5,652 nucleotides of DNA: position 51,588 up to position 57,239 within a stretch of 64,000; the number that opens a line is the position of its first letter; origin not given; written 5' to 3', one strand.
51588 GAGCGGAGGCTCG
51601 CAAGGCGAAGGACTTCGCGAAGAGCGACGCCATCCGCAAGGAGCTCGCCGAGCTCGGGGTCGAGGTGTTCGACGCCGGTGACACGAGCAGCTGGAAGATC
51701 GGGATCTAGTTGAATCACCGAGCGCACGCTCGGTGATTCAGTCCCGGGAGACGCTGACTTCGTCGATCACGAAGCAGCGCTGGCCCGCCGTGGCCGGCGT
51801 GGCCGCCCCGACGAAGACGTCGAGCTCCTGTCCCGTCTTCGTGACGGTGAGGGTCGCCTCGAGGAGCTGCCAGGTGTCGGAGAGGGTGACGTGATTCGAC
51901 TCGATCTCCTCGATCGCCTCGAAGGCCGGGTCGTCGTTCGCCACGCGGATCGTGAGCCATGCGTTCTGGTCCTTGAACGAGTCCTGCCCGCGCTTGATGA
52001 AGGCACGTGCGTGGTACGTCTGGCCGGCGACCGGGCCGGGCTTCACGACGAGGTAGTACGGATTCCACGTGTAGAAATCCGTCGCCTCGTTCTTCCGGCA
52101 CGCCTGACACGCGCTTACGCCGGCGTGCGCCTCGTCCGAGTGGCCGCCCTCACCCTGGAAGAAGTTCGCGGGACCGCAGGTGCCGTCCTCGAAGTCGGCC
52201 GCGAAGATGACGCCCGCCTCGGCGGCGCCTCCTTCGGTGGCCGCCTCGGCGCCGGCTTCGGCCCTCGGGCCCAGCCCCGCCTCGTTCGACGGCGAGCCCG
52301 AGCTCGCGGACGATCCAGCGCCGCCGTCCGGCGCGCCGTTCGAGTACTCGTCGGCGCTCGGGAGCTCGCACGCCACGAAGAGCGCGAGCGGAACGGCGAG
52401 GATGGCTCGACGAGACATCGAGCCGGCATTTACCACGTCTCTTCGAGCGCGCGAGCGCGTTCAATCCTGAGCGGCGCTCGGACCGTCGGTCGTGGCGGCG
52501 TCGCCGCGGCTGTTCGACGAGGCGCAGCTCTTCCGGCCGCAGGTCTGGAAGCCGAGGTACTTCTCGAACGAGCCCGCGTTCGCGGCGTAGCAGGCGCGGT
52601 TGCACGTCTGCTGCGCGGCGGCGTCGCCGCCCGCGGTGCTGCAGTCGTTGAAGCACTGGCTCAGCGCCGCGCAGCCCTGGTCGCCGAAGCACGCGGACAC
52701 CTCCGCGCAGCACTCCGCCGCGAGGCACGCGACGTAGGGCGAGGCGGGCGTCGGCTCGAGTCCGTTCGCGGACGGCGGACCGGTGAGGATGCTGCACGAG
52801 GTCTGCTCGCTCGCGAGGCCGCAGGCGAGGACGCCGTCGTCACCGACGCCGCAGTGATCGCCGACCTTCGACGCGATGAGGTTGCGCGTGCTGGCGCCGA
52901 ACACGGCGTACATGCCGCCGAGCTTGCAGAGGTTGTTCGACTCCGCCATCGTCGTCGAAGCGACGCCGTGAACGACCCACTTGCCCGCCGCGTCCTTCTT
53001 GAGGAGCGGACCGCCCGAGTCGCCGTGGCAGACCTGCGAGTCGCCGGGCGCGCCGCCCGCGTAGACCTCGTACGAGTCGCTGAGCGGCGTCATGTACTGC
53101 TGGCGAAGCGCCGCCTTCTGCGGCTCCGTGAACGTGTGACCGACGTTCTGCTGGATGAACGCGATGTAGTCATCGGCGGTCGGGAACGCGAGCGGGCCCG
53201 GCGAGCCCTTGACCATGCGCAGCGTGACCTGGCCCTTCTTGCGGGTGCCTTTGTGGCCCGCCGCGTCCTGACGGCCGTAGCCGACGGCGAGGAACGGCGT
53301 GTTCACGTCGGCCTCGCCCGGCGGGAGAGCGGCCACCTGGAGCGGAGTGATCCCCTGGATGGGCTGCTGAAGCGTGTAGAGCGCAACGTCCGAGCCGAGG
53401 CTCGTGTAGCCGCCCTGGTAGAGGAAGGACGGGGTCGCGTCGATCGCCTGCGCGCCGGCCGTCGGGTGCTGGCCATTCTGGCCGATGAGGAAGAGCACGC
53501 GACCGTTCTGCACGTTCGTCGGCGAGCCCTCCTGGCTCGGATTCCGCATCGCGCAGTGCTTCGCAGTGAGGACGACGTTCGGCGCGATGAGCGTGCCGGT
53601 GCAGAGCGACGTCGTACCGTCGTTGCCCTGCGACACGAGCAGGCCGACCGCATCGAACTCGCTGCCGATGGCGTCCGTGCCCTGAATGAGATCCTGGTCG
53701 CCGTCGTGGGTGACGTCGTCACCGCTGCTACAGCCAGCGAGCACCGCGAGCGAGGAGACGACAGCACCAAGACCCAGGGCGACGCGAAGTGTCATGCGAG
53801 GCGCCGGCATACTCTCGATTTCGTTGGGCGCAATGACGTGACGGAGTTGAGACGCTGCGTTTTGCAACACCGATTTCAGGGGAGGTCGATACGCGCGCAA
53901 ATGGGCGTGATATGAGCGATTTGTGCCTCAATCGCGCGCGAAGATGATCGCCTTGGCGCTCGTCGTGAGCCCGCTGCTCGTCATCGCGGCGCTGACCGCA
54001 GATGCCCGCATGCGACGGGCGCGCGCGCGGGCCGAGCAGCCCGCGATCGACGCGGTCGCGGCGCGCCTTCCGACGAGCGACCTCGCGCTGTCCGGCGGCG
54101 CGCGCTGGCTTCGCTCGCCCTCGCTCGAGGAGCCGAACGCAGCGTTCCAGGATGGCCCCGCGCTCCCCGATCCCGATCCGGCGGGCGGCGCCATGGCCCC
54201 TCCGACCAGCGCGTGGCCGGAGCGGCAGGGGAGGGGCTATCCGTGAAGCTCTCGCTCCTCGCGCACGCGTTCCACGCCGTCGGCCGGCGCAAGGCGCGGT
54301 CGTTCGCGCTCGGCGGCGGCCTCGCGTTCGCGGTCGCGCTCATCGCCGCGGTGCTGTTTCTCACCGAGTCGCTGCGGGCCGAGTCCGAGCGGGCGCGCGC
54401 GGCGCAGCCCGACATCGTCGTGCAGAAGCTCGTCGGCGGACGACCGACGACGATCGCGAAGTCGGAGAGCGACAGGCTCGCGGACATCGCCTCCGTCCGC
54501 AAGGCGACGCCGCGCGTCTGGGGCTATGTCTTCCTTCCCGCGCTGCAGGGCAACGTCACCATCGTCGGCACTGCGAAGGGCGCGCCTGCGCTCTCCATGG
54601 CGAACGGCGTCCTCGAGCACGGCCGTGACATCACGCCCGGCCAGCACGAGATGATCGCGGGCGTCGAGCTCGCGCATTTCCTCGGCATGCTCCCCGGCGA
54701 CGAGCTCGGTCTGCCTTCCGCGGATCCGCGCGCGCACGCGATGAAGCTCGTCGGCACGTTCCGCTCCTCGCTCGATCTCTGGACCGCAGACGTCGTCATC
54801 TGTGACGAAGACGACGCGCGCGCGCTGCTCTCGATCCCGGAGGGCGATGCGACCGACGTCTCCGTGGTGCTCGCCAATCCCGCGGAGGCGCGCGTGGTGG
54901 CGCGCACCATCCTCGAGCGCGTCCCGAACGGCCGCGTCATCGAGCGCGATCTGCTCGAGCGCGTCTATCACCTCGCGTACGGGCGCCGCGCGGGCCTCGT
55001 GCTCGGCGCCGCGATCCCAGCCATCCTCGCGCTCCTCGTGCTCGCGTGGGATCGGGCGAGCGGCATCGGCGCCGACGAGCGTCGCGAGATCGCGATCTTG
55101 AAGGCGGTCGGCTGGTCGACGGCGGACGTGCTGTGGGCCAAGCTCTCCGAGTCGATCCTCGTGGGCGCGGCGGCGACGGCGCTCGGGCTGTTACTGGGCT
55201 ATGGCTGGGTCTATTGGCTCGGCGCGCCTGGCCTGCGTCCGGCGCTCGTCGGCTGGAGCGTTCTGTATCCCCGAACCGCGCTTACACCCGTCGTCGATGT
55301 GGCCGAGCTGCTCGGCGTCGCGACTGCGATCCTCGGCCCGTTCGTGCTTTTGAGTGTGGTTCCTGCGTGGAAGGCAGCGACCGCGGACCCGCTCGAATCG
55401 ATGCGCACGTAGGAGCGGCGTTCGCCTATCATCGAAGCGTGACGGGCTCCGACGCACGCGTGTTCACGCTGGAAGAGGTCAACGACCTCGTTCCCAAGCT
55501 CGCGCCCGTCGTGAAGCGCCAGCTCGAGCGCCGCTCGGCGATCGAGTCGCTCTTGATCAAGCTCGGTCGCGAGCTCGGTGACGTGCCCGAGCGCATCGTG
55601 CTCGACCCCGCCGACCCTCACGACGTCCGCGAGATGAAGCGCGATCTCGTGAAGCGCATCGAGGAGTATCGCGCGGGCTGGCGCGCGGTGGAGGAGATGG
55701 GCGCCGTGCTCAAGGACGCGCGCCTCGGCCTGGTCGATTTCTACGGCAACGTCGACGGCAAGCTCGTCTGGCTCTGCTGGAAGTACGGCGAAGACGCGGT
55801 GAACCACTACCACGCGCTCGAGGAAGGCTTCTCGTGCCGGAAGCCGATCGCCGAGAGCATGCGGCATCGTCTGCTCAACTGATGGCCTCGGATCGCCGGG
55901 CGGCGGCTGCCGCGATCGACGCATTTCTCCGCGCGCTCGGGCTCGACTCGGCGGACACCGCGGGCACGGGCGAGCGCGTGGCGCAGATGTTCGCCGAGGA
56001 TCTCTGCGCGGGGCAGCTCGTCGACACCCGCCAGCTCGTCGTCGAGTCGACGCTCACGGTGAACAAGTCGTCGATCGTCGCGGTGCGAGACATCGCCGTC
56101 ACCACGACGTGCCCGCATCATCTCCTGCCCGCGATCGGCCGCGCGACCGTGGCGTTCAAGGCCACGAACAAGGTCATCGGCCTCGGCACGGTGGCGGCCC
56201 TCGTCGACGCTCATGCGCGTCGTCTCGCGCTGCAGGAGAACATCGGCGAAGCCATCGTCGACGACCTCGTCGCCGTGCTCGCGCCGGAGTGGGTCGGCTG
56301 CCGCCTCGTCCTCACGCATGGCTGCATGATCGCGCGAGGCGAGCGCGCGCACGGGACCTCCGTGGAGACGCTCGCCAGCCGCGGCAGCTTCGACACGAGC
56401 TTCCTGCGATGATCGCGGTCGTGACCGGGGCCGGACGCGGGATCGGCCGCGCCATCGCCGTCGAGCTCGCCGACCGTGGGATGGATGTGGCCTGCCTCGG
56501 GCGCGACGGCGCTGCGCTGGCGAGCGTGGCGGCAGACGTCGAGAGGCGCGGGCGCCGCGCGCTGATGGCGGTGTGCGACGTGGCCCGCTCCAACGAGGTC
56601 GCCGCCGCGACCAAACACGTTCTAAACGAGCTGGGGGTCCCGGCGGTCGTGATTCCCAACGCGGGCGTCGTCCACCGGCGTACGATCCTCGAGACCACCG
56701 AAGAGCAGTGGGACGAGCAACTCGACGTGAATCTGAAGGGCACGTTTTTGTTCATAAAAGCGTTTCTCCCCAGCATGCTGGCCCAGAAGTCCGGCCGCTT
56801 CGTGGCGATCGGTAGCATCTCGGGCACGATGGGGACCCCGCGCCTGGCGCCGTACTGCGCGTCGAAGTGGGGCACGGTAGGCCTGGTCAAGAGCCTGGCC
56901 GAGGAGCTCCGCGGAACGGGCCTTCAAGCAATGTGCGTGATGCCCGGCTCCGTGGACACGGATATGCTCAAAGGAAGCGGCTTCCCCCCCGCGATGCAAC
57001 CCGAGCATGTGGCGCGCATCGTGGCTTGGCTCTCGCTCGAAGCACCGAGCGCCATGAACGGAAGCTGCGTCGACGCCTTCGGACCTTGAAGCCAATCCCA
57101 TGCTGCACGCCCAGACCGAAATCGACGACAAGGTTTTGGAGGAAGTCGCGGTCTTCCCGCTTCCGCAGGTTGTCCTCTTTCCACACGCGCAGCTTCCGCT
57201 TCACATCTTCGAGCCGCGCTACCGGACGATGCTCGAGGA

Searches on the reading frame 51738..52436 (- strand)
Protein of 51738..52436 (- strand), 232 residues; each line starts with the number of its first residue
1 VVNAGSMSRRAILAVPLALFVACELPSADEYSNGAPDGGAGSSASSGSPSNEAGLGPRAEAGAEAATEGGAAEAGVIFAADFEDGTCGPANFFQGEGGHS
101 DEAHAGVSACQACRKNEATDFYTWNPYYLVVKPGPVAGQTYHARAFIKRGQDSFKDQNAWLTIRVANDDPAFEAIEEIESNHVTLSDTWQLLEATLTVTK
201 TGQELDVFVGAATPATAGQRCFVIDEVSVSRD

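Call 7: search_protein_families(library=pfam, proteins=[window:51738-52436:-])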
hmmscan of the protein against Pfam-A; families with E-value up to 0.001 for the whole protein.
window:51738-52436:- (232 aa): 1 family
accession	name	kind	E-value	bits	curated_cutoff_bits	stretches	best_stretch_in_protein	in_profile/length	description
PF02018.23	CBM_4_9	-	0.00027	21.8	25.9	1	76-210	3-130/136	Carbohydrate binding domain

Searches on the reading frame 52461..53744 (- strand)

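Call 26: search_protein_families(library=pfam, proteins=[window:52461-53744:-], max_evalue=0.00001)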
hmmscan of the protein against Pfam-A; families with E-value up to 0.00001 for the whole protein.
window:52461-53744:- (427 aa): 2 families
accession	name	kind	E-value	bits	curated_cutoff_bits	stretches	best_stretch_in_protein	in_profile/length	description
PF00089.32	Trypsin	-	1.1e-17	65.1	20.6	1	39-175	22-146/220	Trypsin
PF13365.12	Trypsin_2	-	1.8e-06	29.2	27.6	0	48-249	1-136/144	Trypsin-like peptidase domain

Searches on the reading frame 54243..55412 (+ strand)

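Call 26: search_protein_families(library=pfam, proteins=[window:54243-55412:+], max_evalue=0.00001)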
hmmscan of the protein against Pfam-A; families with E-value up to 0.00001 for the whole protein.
window:54243-55412:+ (389 aa): 2 families
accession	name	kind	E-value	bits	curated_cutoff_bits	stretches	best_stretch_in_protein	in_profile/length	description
PF02687.27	FtsX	-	9.9e-12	45.4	25.5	1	277-383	24-120/120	FtsX-like permease C-terminal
PF12704.14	MacB_PCD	-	9e-06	26.5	27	0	26-193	7-177/207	MacB-like periplasmic core domain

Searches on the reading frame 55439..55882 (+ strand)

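Call 26: search_protein_families(library=pfam, proteins=[window:55439-55882:+], max_evalue=0.00001)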
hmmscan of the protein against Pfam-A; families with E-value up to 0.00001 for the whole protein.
window:55439-55882:+ (147 aa): 1 family
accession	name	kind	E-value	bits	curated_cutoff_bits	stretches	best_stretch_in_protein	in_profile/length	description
PF09969.14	DUF2203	-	7.2e-30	104.6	24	1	7-137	1-122/122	Uncharacterized conserved protein (DUF2203)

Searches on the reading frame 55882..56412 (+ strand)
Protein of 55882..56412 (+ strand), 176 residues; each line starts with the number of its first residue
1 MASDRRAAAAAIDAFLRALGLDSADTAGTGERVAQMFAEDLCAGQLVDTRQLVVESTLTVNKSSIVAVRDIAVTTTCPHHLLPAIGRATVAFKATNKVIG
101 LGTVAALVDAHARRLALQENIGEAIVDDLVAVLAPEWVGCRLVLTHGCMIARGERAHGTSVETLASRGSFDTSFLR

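Call 26: search_protein_families(library=pfam, proteins=[window:55882-56412:+], max_evalue=0.00001)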
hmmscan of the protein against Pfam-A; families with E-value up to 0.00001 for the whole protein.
window:55882-56412:+ (176 aa): 1 family
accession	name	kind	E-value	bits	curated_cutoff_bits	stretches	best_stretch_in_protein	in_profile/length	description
PF01227.27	GTP_cyclohydroI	-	2.5e-36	125.3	27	1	10-172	3-166/179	GTP cyclohydrolase I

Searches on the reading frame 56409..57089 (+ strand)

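Call 26: search_protein_families(library=pfam, proteins=[window:56409-57089:+], max_evalue=0.00001)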
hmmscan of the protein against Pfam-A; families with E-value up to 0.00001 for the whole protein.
window:56409-57089:+ (226 aa): 3 families
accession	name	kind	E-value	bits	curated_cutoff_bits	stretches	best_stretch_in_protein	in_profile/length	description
PF00106.31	adh_short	-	3.7e-52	177.1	26.6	1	2-188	2-188/195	short chain dehydrogenase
PF13561.12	adh_short_C2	-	8.6e-40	137.2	27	1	7-203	1-197/236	Enoyl-(Acyl carrier protein) reductase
PF08659.16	KR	-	4.7e-18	66.2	22.6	1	4-180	4-176/180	KR domain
